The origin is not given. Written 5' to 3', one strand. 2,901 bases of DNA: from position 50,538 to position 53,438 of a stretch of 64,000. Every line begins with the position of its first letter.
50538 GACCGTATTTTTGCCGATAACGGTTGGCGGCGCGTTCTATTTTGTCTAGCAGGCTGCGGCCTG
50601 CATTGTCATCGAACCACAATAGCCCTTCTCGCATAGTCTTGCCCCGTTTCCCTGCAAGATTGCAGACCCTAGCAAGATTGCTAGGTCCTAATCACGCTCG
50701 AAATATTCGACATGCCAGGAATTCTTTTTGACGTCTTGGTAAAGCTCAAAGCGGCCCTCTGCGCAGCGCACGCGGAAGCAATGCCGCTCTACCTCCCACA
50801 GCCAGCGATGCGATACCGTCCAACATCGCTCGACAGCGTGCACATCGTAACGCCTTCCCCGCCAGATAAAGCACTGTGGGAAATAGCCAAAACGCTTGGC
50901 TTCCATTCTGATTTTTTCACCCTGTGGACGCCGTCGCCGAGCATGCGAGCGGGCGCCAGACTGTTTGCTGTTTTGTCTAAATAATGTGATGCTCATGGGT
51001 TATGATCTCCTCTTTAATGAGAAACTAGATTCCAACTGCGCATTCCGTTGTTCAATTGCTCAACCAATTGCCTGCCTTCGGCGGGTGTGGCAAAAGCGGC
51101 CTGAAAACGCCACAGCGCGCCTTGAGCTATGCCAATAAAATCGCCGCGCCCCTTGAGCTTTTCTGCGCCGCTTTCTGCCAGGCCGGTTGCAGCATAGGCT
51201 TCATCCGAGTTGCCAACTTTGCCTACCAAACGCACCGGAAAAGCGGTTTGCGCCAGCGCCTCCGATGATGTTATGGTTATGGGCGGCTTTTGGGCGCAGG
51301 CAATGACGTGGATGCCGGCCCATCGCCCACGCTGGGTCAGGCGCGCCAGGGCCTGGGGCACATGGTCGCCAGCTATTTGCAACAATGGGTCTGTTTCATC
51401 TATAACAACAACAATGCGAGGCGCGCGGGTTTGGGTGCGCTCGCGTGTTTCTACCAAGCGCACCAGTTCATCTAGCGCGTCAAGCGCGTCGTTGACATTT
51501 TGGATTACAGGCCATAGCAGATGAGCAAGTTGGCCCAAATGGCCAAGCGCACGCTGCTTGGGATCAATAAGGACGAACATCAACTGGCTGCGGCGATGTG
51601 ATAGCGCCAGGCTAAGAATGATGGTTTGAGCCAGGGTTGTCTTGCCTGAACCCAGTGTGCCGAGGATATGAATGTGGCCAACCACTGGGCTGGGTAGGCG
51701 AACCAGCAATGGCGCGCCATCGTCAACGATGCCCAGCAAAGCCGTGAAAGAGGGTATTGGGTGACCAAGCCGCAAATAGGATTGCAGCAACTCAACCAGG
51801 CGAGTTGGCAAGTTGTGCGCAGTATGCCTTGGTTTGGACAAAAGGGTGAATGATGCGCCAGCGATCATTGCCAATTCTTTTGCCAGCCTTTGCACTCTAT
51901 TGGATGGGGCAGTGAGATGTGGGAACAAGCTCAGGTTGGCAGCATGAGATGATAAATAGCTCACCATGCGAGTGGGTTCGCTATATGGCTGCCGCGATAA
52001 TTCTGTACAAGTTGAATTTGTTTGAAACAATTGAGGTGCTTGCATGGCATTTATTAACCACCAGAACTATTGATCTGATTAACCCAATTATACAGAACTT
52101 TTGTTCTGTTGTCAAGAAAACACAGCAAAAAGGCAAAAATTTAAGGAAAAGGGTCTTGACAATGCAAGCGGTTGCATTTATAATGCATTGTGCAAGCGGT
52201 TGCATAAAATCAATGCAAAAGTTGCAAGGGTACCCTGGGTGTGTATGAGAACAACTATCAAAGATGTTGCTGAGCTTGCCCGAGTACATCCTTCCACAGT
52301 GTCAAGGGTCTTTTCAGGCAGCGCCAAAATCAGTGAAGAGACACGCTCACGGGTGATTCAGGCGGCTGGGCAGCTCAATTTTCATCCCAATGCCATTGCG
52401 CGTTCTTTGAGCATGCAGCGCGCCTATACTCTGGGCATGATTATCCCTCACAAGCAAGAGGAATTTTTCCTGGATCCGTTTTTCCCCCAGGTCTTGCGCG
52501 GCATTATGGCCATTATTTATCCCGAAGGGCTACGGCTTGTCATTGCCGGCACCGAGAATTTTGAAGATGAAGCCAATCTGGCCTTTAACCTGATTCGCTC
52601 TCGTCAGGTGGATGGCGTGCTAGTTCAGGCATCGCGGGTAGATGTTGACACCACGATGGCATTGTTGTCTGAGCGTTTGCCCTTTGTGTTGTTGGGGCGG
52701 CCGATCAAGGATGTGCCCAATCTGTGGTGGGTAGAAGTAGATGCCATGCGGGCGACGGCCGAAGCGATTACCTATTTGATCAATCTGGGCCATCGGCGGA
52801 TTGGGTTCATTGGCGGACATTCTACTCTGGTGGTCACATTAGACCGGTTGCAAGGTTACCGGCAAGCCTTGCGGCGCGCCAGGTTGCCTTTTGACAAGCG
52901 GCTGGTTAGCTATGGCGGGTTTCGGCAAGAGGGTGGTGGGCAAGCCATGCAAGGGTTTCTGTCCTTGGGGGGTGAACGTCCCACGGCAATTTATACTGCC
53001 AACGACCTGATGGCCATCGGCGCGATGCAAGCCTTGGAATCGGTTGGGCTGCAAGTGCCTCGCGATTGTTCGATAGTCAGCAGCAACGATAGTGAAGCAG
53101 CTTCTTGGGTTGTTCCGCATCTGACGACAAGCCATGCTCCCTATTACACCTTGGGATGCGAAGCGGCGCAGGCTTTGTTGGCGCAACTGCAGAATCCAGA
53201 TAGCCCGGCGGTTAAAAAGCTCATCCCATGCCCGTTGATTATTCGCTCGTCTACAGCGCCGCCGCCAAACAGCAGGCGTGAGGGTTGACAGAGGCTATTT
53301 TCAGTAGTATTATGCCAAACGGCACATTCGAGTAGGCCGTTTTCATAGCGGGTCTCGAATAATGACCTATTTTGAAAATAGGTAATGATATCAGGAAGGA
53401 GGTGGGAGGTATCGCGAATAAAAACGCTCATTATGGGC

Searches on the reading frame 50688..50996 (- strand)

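Call 62: search_protein_families(library=pfam, proteins=[window:50688-50996:-], max_evalue=0.001)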
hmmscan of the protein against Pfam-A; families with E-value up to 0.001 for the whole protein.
window:50688-50996:- (102 aa): 1 family
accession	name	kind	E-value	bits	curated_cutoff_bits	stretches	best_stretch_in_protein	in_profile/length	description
PF20114.4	DUF6504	-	4.2e-05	24.2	24.2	1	39-90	26-85/103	Domain of unknown function (DUF6504)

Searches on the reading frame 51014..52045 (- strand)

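Call 62: search_protein_families(library=pfam, proteins=[window:51014-52045:-], max_evalue=0.001)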
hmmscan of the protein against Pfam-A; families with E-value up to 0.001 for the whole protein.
window:51014-52045:- (343 aa): 3 families
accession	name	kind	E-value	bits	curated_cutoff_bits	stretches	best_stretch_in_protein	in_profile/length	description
PF01580.24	FtsK_SpoIIIE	-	1.9e-26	93.3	24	2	114-203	32-121/221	FtsK/SpoIIIE family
PF05729.18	NACHT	-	2.4e-06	27.9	26.7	1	126-236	4-113/167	NACHT domain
PF13401.12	AAA_22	-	2e-05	25.3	27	1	123-236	6-104/130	AAA domain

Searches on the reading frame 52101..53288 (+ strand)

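Call 62: search_protein_families(library=pfam, proteins=[window:52101-53288:+], max_evalue=0.001)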
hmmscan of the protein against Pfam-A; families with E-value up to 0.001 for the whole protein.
window:52101-53288:+ (395 aa): 6 families
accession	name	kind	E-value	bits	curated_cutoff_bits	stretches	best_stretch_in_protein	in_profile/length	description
PF13377.12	Peripla_BP_3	-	5.2e-35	121.4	26.5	1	224-385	2-167/167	Periplasmic binding protein-like domain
PF00532.27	Peripla_BP_1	-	6.6e-22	78.7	22.2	1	110-381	3-279/281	Periplasmic binding proteins and sugar binding domain of LacI family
PF00356.27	LacI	-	2.7e-16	59.5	27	1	52-97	1-46/46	Bacterial regulatory proteins, lacI family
PF13407.12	Peripla_BP_4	-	2.9e-08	34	35.1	1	143-337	28-226/258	Periplasmic binding protein domain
PF13542.12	HTH_Tnp_ISL3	-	0.00034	20.5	27.4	1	46-71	22-47/51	Helix-turn-helix domain of transposase family ISL3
PF01381.28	HTH_3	-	0.00081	19.8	23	0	52-81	11-40/55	Helix-turn-helix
